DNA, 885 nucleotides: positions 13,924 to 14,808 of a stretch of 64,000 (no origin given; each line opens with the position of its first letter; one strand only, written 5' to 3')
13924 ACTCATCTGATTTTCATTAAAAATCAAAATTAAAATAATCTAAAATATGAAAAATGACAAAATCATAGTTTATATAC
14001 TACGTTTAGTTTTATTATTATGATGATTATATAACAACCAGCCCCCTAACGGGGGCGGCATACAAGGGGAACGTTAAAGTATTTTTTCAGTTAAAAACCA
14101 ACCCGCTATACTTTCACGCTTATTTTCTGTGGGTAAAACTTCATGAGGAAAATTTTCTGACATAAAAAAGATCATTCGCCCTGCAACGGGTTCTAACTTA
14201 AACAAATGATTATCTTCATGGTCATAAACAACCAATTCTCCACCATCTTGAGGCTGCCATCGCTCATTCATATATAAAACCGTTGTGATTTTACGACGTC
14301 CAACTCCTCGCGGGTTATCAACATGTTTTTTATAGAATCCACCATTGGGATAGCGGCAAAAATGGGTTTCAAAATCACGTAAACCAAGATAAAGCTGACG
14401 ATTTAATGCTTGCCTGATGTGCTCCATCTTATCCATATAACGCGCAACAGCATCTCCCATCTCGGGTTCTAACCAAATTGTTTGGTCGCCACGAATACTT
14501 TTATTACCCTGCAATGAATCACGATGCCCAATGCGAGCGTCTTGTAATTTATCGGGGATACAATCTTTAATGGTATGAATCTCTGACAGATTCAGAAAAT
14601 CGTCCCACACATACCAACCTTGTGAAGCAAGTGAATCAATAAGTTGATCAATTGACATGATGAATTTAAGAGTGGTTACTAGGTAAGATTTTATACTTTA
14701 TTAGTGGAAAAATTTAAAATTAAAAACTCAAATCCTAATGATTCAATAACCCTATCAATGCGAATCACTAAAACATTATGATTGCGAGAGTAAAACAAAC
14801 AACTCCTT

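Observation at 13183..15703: Prolyl-hydroxylase gene flanked by two divergent coiled-coil paralogues sharing a Cys-x8-Cys-Ala C-terminus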

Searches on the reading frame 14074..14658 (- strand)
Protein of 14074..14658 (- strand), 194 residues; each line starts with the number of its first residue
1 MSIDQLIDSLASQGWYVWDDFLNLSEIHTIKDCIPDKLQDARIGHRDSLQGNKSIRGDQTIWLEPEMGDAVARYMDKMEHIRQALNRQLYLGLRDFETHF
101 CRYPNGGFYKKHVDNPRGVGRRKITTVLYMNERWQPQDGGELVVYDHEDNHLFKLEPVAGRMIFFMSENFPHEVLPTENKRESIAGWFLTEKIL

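Call 3: search_protein_families(library=pfam, proteins=[window:14074-14658:-], max_evalue=1)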
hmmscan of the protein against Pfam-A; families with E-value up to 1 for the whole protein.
window:14074-14658:- (194 aa): 3 families
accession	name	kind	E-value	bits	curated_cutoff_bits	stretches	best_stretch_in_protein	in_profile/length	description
PF13640.12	2OG-FeII_Oxy_3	-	5.5e-24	85.4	27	1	99-188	2-97/98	2OG-Fe(II) oxygenase superfamily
PF13661.12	2OG-FeII_Oxy_4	-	6.7e-15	55.8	27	1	100-188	3-97/98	2OG-Fe(II) oxygenase superfamily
PF22814.2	WelO5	-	0.00095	19.2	27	0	135-148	181-194/277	Carrier-protein-independent halogenase WelO5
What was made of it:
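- On PHD/PPHD-type 2OG-Fe(II) prolyl hydroxylase (oxygenase gene): PF13640 matches with E 5.5e-24 at 85 bits, against a cut-off of 27 (call 3).
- Checked: The middle gene matches PF13640 with E 5.5e-24 (call 3).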

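Call 4: search_protein_families(library=ncbifam, proteins=[window:14074-14658:-], max_evalue=1)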
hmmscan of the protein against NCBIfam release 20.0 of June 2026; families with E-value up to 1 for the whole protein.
window:14074-14658:- (194 aa): 5 families
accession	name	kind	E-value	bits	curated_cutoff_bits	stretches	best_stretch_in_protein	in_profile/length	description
NF003974.0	PRK05467.1-3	equivalog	3.7e-07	29.9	143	1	97-187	82-171/221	Fe2+-dependent dioxygenase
NF052475.1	2OG-Fe_FlmC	exception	1.7e-05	24.9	240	1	119-168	107-155/181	FlmC family 2OG-Fe(II) oxygenase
NF003975.0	PRK05467.1-4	equivalog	1.9e-05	24.2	180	1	92-188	76-174/226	Fe2+-dependent dioxygenase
NF003973.0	PRK05467.1-2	equivalog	0.00013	21.7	336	1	90-178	74-165/227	Fe2+-dependent dioxygenase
NF003972.0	PRK05467.1-1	equivalog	0.0093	15.4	399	1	99-176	83-162/225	PKHD-type hydroxylase YbiX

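Call 16: find_homologous_proteins(query=window:14074-14658:-, max_evalue=1e-10)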
Query window:14074-14658:- (194 aa): 142 proteins with E <= 1e-10 among 170 candidates; the best 120 are listed.
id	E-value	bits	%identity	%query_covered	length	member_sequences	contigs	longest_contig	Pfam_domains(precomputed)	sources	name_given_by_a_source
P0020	1.8e-131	454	99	100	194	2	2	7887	PF13640.13,PF13661.13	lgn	-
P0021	8.1e-130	448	99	100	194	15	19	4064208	PF13640.13,PF13661.13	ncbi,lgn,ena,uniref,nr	ncbi:TPA: 2OG-Fe(II) oxygenase [Providencia alcalifaciens]|uniref:SM-20 protein n=1 Tax=Providencia 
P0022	1.0e-110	386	84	100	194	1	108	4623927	PF13640.13,PF13661.13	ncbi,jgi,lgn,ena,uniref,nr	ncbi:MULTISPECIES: 2OG-Fe(II) oxygenase [Providencia]|uniref:2OG-Fe(II) oxygenase n=1 Tax=Providenci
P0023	2.8e-110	385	83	100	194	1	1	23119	PF13640.13,PF13661.13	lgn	-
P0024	2.9e-110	385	83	100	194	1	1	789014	PF13640.13,PF13661.13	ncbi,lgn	ncbi:TPA: 2OG-Fe(II) oxygenase [Providencia rettgeri]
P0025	1.8e-109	382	83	100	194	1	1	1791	PF13640.13,PF13661.13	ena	-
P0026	2.7e-109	381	83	100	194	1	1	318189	PF13640.13,PF13661.13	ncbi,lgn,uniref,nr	ncbi:2OG-Fe(II) oxygenase [Providencia rettgeri]|uniref:2OG-Fe(II) oxygenase n=1 Tax=Providencia ret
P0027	2.9e-108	378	83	100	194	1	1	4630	PF13640.13,PF13661.13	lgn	-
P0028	3.2e-108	378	83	100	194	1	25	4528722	PF13640.13,PF13661.13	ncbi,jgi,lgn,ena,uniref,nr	ncbi:2OG-Fe(II) oxygenase [Providencia vermicola]|uniref:2OG-Fe(II) oxygenase n=1 Tax=Providencia Ta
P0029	3.8e-108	378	83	100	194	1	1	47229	PF13640.13,PF13661.13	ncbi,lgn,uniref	ncbi:2OG-Fe(II) oxygenase [Providencia sp. SP181]|uniref:2OG-Fe(II) oxygenase n=1 Tax=Providencia sp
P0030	4.3e-108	378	82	100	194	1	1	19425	PF13640.13,PF13661.13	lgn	-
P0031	4.5e-108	378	83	100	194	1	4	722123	PF13640.13,PF13661.13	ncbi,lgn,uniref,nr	ncbi:2OG-Fe(II) oxygenase [Providencia vermicola]|uniref:2OG-Fe(II) oxygenase n=1 Tax=Providencia ve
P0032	4.7e-108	377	83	100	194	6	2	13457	PF13640.13,PF13661.13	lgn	-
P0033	6.1e-108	377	82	100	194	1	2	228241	PF13640.13,PF13661.13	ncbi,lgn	ncbi:TPA: 2OG-Fe(II) oxygenase [Providencia rettgeri]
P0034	6.2e-108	377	83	100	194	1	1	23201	PF13640.13,PF13661.13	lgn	-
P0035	6.5e-108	377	84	100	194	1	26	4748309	PF13640.13,PF13661.13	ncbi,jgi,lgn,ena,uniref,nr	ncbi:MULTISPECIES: 2OG-Fe(II) oxygenase [Providencia]|jgi:SM-20-related protein|uniref:2OG-Fe(II) ox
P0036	8.5e-108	377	82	100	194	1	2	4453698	PF13640.13,PF13661.13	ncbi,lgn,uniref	ncbi:2OG-Fe(II) oxygenase [Providencia sp. SKLX074055]|uniref:2OG-Fe(II) oxygenase n=1 Tax=Providenc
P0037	9.7e-108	376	82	100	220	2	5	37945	PF13640.13,PF13661.13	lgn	-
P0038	1.2e-107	376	84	100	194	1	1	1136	PF13640.13,PF13661.13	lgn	-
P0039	2.3e-107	375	83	100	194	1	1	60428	PF13640.13,PF13661.13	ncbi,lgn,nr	ncbi:2OG-Fe(II) oxygenase [Providencia rettgeri]|nr:2OG-Fe(II) oxygenase [Providencia rettgeri]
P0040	2.3e-107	375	83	100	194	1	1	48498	PF13640.13,PF13661.13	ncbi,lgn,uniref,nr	ncbi:2OG-Fe(II) oxygenase [Providencia rettgeri]|uniref:2OG-Fe(II) oxygenase n=1 Tax=Providencia ret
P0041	3.1e-107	375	81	100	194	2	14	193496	PF13640.13,PF13661.13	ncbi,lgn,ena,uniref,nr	ncbi:TPA: 2OG-Fe(II) oxygenase [Providencia rettgeri]|uniref:2OG-Fe(II) oxygenase n=1 Tax=Providenci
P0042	4.3e-107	374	82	100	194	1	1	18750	PF13640.13,PF13661.13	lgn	-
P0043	6.3e-105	367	81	100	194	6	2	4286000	PF13640.13,PF13661.13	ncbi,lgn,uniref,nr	ncbi:2OG-Fe(II) oxygenase [Providencia heimbachae]|uniref:SM20-related protein n=1 Tax=Providencia h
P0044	1.6e-104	366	79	100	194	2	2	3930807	PF13640.13,PF13661.13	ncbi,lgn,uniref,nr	ncbi:2OG-Fe(II) oxygenase [Providencia alcalifaciens]|uniref:2OG-Fe(II) oxygenase n=1 Tax=Providenci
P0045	6.1e-104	364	80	99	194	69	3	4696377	PF13640.13,PF13661.13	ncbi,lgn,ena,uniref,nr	ncbi:2OG-Fe(II) oxygenase [Providencia rettgeri]|uniref:2OG-Fe(II) oxygenase n=1 Tax=Providencia ret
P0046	2.0e-103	362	79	100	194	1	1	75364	PF13640.13,PF13661.13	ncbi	ncbi:2OG-Fe(II) oxygenase [Providencia rettgeri]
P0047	2.9e-103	362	79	100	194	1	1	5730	PF13640.13,PF13661.13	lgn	-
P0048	3.3e-103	362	79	100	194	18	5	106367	PF13640.13,PF13661.13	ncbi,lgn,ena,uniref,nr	ncbi:2OG-Fe(II) oxygenase family protein [Providencia alcalifaciens RIMD 1656011]|uniref:2OG-Fe(II) 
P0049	6.2e-103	361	80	99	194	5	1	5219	PF13640.13,PF13661.13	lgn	-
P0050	7.4e-103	360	79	100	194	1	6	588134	PF13640.13,PF13661.13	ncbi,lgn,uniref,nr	ncbi:2OG-Fe(II) oxygenase [Providencia sp. JGM181]|uniref:2OG-Fe(II) oxygenase n=1 Tax=unclassified 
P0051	2.2e-102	359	79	99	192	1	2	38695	PF13640.13,PF13661.13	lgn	-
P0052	3.8e-102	358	78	100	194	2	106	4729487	PF13640.13,PF13661.13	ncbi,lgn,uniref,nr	ncbi:2OG-Fe(II) oxygenase [Providencia hangzhouensis]|uniref:Predicted proline hydroxylase n=1 Tax=P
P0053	5.4e-102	358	78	100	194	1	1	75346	PF13640.13,PF13661.13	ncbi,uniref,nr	ncbi:SM-20 protein [Providencia rettgeri]|uniref:SM-20 protein n=1 Tax=Providencia rettgeri TaxID=58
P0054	1.4e-101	356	77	100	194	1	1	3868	PF13640.13,PF13661.13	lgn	-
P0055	1.8e-101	356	77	100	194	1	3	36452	PF13640.13,PF13661.13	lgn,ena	-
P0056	1.9e-101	356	77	100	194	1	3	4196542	PF13640.13,PF13661.13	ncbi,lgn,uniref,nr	ncbi:2OG-Fe(II) oxygenase [Providencia alcalifaciens]|uniref:2OG-Fe(II) oxygenase n=1 Tax=Providenci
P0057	1.9e-101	356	77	100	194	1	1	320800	PF13640.13,PF13661.13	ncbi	ncbi:TPA: 2OG-Fe(II) oxygenase [Providencia alcalifaciens]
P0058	2.6e-101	355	77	100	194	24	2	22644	PF13640.13,PF13661.13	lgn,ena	-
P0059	2.9e-101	355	77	99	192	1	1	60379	PF13640.13,PF13661.13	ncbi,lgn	-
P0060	4.3e-101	355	78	99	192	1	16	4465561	PF13640.13,PF13661.13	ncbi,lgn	-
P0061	7.3e-101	354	77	99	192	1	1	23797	PF13640.13,PF13661.13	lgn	-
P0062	4.2e-100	351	78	100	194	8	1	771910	PF13640.13,PF13661.13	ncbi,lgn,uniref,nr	ncbi:2OG-Fe(II) oxygenase [Providencia burhodogranariea]|uniref:Prolyl 4-hydroxylase, alpha subunit 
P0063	1.6e-99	350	77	100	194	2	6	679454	PF13640.13,PF13661.13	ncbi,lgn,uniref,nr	ncbi:2OG-Fe(II) oxygenase [Providencia stuartii]|uniref:2OG-Fe(II) oxygenase n=1 Tax=Providencia stu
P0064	1.6e-99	350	77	100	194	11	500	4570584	PF13640.13,PF13661.13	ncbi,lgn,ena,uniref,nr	ncbi:TPA: 2OG-Fe(II) oxygenase [Providencia stuartii]|uniref:Oxidoreductase, 2OG-Fe(II) oxygenase fa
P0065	2.3e-99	349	77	100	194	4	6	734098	PF13640.13,PF13661.13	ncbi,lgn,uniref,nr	ncbi:2OG-Fe(II) oxygenase [Providencia vermicola]|uniref:2OG-Fe(II) oxygenase n=1 Tax=Providencia Ta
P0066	2.5e-99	349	76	100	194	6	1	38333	PF13640.13,PF13661.13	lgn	-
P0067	3.9e-99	348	77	100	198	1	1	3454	PF13640.13,PF13661.13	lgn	-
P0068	4.1e-99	348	75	100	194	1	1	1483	PF13640.13,PF13661.13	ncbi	-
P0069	9.2e-99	347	77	100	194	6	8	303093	PF13640.13,PF13661.13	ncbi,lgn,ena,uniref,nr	ncbi:MAG TPA: SM-20 protein [Providencia sp.]|uniref:2OG-Fe(II) oxygenase n=1 Tax=Providencia sp. Ta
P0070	1.4e-98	346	76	99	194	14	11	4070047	PF13640.13,PF13661.13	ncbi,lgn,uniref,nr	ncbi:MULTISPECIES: 2OG-Fe(II) oxygenase [Providencia]|uniref:2OG-Fe(II) oxygenase n=1 Tax=Providenci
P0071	2.5e-98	346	77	100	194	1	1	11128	PF13640.13,PF13661.13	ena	-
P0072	2.9e-98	345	74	100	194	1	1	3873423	PF13640.13,PF13661.13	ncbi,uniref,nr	ncbi:2OG-Fe(II) oxygenase [Providencia sneebia]|uniref:Proline hydroxylase family protein n=1 Tax=Pr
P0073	4.1e-98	345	76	100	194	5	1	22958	PF13640.13,PF13661.13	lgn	-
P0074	2.1e-97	343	73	100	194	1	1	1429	PF13640.13,PF13661.13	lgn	-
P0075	1.8e-94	333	73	100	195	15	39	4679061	PF13640.13,PF13661.13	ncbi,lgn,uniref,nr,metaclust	ncbi:2OG-Fe(II) oxygenase [Providencia stuartii]|uniref:2OG-Fe(II) oxygenase n=1 Tax=Providencia stu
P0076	1.4e-92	327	72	100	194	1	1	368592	PF13640.13,PF13661.13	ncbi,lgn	-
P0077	1.2e-91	324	71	100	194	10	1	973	PF13640.13,PF13661.13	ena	-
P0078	2.1e-91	323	72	100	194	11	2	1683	PF13640.13,PF13661.13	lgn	-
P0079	7.1e-89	315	69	99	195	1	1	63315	PF13640.13,PF13661.13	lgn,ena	-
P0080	1.3e-88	314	69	98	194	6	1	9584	PF13640.13,PF13661.13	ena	-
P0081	2.1e-86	307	72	95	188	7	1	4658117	PF13640.13,PF13661.13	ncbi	ncbi:2OG-Fe(II) oxygenase [Providencia hangzhouensis]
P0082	6.9e-86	305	71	95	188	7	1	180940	PF13640.13,PF13661.13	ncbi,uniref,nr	ncbi:2OG-Fe(II) oxygenase [Providencia rettgeri]|uniref:2OG-Fe(II) oxygenase n=1 Tax=Providencia ret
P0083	7.9e-85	302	67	99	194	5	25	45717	PF13640.13,PF13661.13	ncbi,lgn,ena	-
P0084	2.5e-84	300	66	99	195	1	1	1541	PF13640.13,PF13661.13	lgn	-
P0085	2.6e-84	300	67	97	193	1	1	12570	PF13640.13,PF13661.13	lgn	-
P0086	4.8e-84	299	63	100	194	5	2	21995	PF13640.13,PF13661.13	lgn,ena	-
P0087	5.0e-84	299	68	99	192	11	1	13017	PF13640.13,PF13661.13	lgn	-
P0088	1.3e-83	298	67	97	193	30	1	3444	PF13640.13,PF13661.13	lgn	-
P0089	1.1e-81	291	65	97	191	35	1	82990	PF13640.13,PF13661.13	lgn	-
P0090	7.7e-81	289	63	100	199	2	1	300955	PF13640.13,PF13661.13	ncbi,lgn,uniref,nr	ncbi:SM-20 protein [Ignatzschineria sp. F8392]|uniref:2OG-Fe(II) oxygenase n=1 Tax=Ignatzschineria s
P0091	1.7e-80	287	65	99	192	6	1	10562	PF13640.13,PF13661.13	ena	-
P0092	1.7e-80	287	64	100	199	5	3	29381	PF13640.13,PF13661.13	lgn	-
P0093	1.4e-79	284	66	99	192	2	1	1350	PF13640.13,PF13661.13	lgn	-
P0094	4.8e-79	283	59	99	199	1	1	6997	PF13640.13,PF13661.13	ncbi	-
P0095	3.7e-78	280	61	100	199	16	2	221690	PF13640.13,PF13661.13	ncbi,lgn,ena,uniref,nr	ncbi:2OG-Fe(II) oxygenase [Ignatzschineria indica]|uniref:2OG-Fe(II) oxygenase n=1 Tax=Ignatzschiner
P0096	6.8e-78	279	63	97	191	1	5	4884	PF13640.13,PF13661.13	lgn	-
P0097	3.1e-77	277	63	98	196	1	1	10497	PF13640.13,PF13661.13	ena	-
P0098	3.3e-73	264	59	99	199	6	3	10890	PF13640.13,PF13661.13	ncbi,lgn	-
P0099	6.8e-66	240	54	96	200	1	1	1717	PF13640.13,PF13661.13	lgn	-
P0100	3.6e-64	234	80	66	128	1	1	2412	PF13640.13,PF13661.13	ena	-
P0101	1.7e-63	232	75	69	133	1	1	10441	PF13640.13,PF13661.13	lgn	-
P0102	4.1e-63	231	53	96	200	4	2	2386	PF13640.13,PF13661.13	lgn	-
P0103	2.0e-61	225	52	96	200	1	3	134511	PF13640.13,PF13661.13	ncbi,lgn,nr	ncbi:TPA: 2OG-Fe(II) oxygenase [Vibrio parahaemolyticus]|nr:2OG-Fe(II) oxygenase [Vibrio parahaemoly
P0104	9.8e-61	223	53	96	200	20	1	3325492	PF13640.13,PF13661.13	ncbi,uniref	ncbi:2OG-Fe(II) oxygenase [Vibrio europaeus]|uniref:2OG-Fe(II) oxygenase n=1 Tax=Vibrio europaeus Ta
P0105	1.1e-60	223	52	96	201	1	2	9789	PF13640.13,PF13661.13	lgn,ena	-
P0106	1.3e-60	223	53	96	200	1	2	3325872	PF13640.13,PF13661.13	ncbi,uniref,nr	ncbi:2OG-Fe(II) oxygenase [Vibrio europaeus]|uniref:2OG-Fe(II) oxygenase n=1 Tax=Vibrio europaeus Ta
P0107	1.4e-60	222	52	96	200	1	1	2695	PF13640.13,PF13661.13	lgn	-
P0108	2.0e-60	222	52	96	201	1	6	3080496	PF13640.13,PF13661.13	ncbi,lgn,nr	ncbi:hypothetical protein VDT1_1048 [Vibrio sp. 16]|nr:SM-20 domain protein [Vibrio sp. 16] CAK40682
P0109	2.0e-60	222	52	96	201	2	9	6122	PF13640.13,PF13661.13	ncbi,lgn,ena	-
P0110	2.4e-60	222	52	96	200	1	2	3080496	PF13640.13,PF13661.13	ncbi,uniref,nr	ncbi:2OG-Fe(II) oxygenase [Vibrio sp. 16]|uniref:2OG-Fe(II) oxygenase n=1 Tax=Vibrio sp. 16 TaxID=39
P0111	2.4e-60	222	53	96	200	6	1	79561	PF13640.13,PF13661.13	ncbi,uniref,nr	ncbi:hypothetical protein VISI1226_08689 [Vibrio sinaloensis DSM 21326]|uniref:Fe2OG dioxygenase dom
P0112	2.4e-60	222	52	96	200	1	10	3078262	PF13640.13,PF13661.13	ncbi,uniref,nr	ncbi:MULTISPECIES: 2OG-Fe(II) oxygenase [Vibrio]|uniref:SM-20 protein n=3 Tax=Vibrio TaxID=662 RepID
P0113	3.8e-60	221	52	96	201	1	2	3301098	PF13640.13,PF13661.13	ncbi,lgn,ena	-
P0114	4.0e-60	221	51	96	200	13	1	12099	PF13640.13,PF13661.13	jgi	-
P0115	5.7e-60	220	51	96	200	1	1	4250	PF13640.13,PF13661.13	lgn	-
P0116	9.3e-60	220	52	96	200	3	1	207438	PF13640.13,PF13661.13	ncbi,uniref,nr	ncbi:2OG-Fe(II) oxygenase [Vibrio europaeus]|uniref:2OG-Fe(II) oxygenase n=1 Tax=Vibrio europaeus Ta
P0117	9.5e-60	220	50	98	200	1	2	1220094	PF13640.13,PF13661.13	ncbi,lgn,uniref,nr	ncbi:SM-20 protein [Photobacterium jeanii]|uniref:SM-20 protein n=1 Tax=Photobacterium jeanii TaxID=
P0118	1.0e-59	220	51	96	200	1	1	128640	PF13640.13,PF13661.13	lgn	-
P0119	1.2e-59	219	51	96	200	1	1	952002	PF13640.13,PF13661.13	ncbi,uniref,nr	ncbi:2OG-Fe(II) oxygenase [Vibrio sp. MarTm2]|uniref:2OG-Fe(II) oxygenase n=1 Tax=Vibrio sp. MarTm2 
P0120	2.4e-59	218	52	96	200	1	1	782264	PF13640.13,PF13661.13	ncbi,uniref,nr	ncbi:2OG-Fe(II) oxygenase [Vibrio europaeus]|uniref:2OG-Fe(II) oxygenase n=1 Tax=Vibrio europaeus Ta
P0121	3.2e-59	218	52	96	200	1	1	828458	PF13640.13,PF13661.13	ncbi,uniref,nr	ncbi:2OG-Fe(II) oxygenase [Vibrio europaeus]|uniref:2OG-Fe(II) oxygenase n=1 Tax=Vibrio europaeus Ta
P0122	1.1e-58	216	50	97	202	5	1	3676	PF13640.13,PF13661.13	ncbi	-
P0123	2.5e-58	215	49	97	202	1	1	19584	PF13640.13,PF13661.13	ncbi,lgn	-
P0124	2.7e-58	215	52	96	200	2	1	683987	PF13640.13,PF13661.13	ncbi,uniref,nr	ncbi:SM-20 protein [Vibrio aquaticus]|uniref:SM-20 protein n=1 Tax=Vibrio aquaticus TaxID=2496559 Re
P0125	3.2e-58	215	53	96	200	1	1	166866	PF13640.13,PF13661.13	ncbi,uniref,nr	ncbi:SM-20 protein [Vibrio galatheae]|uniref:SM-20 protein n=1 Tax=Vibrio galatheae TaxID=579748 Rep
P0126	5.0e-58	214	51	96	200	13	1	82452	PF13640.13,PF13661.13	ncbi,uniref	ncbi:2OG-Fe(II) oxygenase [Vibrio sp. M260112]|uniref:2OG-Fe(II) oxygenase n=1 Tax=Vibrio sp. M26011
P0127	5.2e-58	214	51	96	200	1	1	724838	PF13640.13,PF13661.13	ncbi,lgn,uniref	ncbi:2OG-Fe(II) oxygenase [Vibrio hepatarius]|uniref:2OG-Fe(II) oxygenase n=1 Tax=Vibrio hepatarius 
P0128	6.7e-58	214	50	96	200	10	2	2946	PF13640.13,PF13661.13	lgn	-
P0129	8.0e-58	213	50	96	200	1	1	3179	PF13640.13,PF13661.13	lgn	-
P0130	1.1e-57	213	51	96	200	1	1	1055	PF13640.13,PF13661.13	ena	-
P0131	1.1e-57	213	51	96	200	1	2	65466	PF13640.13,PF13661.13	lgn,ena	-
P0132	1.2e-57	213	49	96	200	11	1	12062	PF13640.13,PF13661.13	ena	-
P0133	1.8e-57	212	49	96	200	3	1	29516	PF13640.13,PF13661.13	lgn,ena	-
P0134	5.7e-57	211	50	96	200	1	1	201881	PF13640.13,PF13661.13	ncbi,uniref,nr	ncbi:SM-20 protein [Vibrio sp. RE86]|uniref:2OG-Fe(II) oxygenase n=1 Tax=Vibrio sp. RE86 TaxID=26076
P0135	7.2e-57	210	49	96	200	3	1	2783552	PF13640.13,PF13661.13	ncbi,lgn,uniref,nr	ncbi:2OG-Fe(II) oxygenase [Vibrio japonicus]|uniref:2OG-Fe(II) oxygenase n=1 Tax=Vibrio japonicus Ta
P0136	5.3e-55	204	48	96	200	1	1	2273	PF13640.13,PF13661.13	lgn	-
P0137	9.4e-55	203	69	66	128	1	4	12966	PF13640.13,PF13661.13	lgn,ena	-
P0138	1.9e-46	176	45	96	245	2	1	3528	PF13640.13,PF13661.13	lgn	-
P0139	1.2e-42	164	43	94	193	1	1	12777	PF13640.13,PF13661.13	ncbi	-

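Call 18: find_encoding_contigs(protein=P0090, flank=5000, max_places=1)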
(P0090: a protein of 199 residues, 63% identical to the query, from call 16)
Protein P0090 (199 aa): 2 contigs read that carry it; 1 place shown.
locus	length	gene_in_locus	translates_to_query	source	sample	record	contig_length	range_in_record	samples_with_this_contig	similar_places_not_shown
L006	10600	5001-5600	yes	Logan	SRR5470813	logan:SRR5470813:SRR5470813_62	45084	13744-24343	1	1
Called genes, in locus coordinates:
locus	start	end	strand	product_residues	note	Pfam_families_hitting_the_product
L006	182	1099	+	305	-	PF00581:Rhodanese (faint)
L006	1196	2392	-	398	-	PF02275:CBAH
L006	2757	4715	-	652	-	PF05787:PhoX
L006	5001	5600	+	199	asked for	PF13640:2OG-FeII_Oxy_3, PF13661:2OG-FeII_Oxy_4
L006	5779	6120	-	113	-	-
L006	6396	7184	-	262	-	PF00899:ThiF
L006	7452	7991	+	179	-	PF00227:Proteasome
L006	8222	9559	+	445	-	PF00493:MCM (faint), PF00004:AAA (weak), PF07728:AAA_5 (faint), PF13401:AAA_22 (faint), PF10431:ClpB_D2-small (faint), PF07724:AAA_2, PF00004:AAA (weak)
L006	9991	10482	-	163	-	PF14103:DUF4276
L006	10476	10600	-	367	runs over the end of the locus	PF02463:SMC_N, PF11398:DUF2813 (faint), PF13175:AAA_15, PF13304:AAA_21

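Call 19: find_encoding_contigs(protein=P0104, flank=5000, max_places=1)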
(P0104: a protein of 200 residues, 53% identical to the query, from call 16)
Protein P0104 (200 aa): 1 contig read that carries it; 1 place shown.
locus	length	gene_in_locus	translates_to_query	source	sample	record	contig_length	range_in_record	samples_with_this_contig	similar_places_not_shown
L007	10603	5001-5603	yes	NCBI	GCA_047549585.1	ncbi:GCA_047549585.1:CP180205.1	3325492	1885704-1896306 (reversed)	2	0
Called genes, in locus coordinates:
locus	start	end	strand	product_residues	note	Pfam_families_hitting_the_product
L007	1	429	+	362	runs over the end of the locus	PF03480:DctP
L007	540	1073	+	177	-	PF04290:DctQ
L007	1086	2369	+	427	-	PF03600:CitMHS (faint), PF06808:DctM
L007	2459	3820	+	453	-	PF08269:dCache_2, PF17200:sCache_2, PF17201:Cache_3-Cache_2, PF07730:HisKA_3, PF02518:HATPase_c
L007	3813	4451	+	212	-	PF00072:Response_reg, PF00196:GerE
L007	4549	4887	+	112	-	PF08883:DOPA_dioxygen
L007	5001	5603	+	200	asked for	PF13640:2OG-FeII_Oxy_3, PF13661:2OG-FeII_Oxy_4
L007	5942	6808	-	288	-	PF01734:Patatin, PF19890:DUF6363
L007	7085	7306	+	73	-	-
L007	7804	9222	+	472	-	PF00324:AA_permease, PF13520:AA_permease_2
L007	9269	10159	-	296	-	PF00892:EamA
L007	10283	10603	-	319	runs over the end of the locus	PF03547:Mem_trans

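Call 20: find_encoding_contigs(protein=P0089, flank=5000, max_places=1)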
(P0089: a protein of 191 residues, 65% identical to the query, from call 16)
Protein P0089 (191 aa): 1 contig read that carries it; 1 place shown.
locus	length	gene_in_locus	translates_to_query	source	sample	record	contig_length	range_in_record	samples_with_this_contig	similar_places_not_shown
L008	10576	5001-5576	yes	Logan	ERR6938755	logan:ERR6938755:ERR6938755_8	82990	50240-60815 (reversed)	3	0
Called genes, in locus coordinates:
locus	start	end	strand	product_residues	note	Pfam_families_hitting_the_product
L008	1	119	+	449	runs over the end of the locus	PF00202:Aminotran_3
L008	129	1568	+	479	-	PF00282:Pyridoxal_deC, PF00266:Aminotran_5 (weak)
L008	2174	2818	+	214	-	PF00484:Pro_CA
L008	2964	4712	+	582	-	PF08378:NERD, PF00580:UvrD-helicase (weak), PF04851:ResIII (weak), PF13245:AAA_19, PF01443:Viral_helicase1 (faint), PF13361:UvrD_C, PF13538:UvrD_C_2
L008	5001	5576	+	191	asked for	PF13640:2OG-FeII_Oxy_3, PF13661:2OG-FeII_Oxy_4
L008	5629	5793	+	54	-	-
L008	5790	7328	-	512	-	PF00474:SSF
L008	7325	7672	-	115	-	PF04341:DUF485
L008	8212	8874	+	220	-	PF04471:Mrr_cat, PF22722:NA-iREase1 (weak), PF13156:Mrr_cat_2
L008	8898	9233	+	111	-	PF02635:DsrE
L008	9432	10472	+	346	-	PF04143:Sulf_transp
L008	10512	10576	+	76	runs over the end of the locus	PF01206:TusA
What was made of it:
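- Outside Providencia its neighbours are unrelated (calls 18-20).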
